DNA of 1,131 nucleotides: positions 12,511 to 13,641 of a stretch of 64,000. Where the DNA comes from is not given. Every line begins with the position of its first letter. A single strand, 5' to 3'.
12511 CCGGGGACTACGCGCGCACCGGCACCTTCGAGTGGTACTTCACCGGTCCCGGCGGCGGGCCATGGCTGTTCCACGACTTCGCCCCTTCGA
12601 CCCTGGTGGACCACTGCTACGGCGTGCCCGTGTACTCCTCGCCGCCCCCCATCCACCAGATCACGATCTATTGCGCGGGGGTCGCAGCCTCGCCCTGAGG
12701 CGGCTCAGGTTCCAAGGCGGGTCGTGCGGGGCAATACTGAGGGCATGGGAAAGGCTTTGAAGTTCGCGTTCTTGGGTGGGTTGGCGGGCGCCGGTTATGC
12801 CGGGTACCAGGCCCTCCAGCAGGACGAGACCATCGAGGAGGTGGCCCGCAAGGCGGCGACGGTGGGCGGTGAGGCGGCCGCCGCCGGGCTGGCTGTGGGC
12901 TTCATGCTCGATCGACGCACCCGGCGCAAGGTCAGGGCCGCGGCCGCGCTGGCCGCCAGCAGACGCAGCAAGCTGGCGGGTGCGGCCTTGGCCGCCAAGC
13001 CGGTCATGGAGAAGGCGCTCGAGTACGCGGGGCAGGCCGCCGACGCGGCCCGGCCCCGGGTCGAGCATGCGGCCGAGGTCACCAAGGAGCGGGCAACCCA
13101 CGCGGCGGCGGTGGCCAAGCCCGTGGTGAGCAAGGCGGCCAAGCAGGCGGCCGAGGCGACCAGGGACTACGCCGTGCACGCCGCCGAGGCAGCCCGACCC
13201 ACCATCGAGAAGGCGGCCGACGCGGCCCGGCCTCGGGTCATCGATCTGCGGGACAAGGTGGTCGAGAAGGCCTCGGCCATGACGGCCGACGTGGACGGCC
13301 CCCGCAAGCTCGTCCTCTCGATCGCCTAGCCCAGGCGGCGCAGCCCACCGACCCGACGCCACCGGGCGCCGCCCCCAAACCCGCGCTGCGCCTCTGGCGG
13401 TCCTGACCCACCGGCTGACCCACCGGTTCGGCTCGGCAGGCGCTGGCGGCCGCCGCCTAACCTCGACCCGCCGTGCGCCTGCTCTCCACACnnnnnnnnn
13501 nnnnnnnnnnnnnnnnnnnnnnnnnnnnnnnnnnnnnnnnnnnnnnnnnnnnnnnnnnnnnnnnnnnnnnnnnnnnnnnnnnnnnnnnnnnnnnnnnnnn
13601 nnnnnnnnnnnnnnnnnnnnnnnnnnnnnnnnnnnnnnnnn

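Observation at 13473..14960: Intact but motif-less ValRS homologue in the valS slot, overlapping folC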

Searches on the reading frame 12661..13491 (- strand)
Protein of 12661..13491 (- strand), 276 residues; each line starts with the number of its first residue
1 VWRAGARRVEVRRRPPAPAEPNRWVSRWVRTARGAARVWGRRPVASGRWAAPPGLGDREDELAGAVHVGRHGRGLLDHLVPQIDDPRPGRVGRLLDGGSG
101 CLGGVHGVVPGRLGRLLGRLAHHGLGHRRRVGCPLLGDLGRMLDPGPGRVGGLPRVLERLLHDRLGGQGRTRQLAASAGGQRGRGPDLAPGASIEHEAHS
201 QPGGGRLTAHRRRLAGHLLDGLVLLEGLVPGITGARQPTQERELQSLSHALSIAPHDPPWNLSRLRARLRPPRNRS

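Call 7: search_protein_families(library=pfam, proteins=[window:12661-13491:-], max_evalue=0.001)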
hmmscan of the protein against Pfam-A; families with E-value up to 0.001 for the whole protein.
window:12661-13491:- (276 aa): 0 families
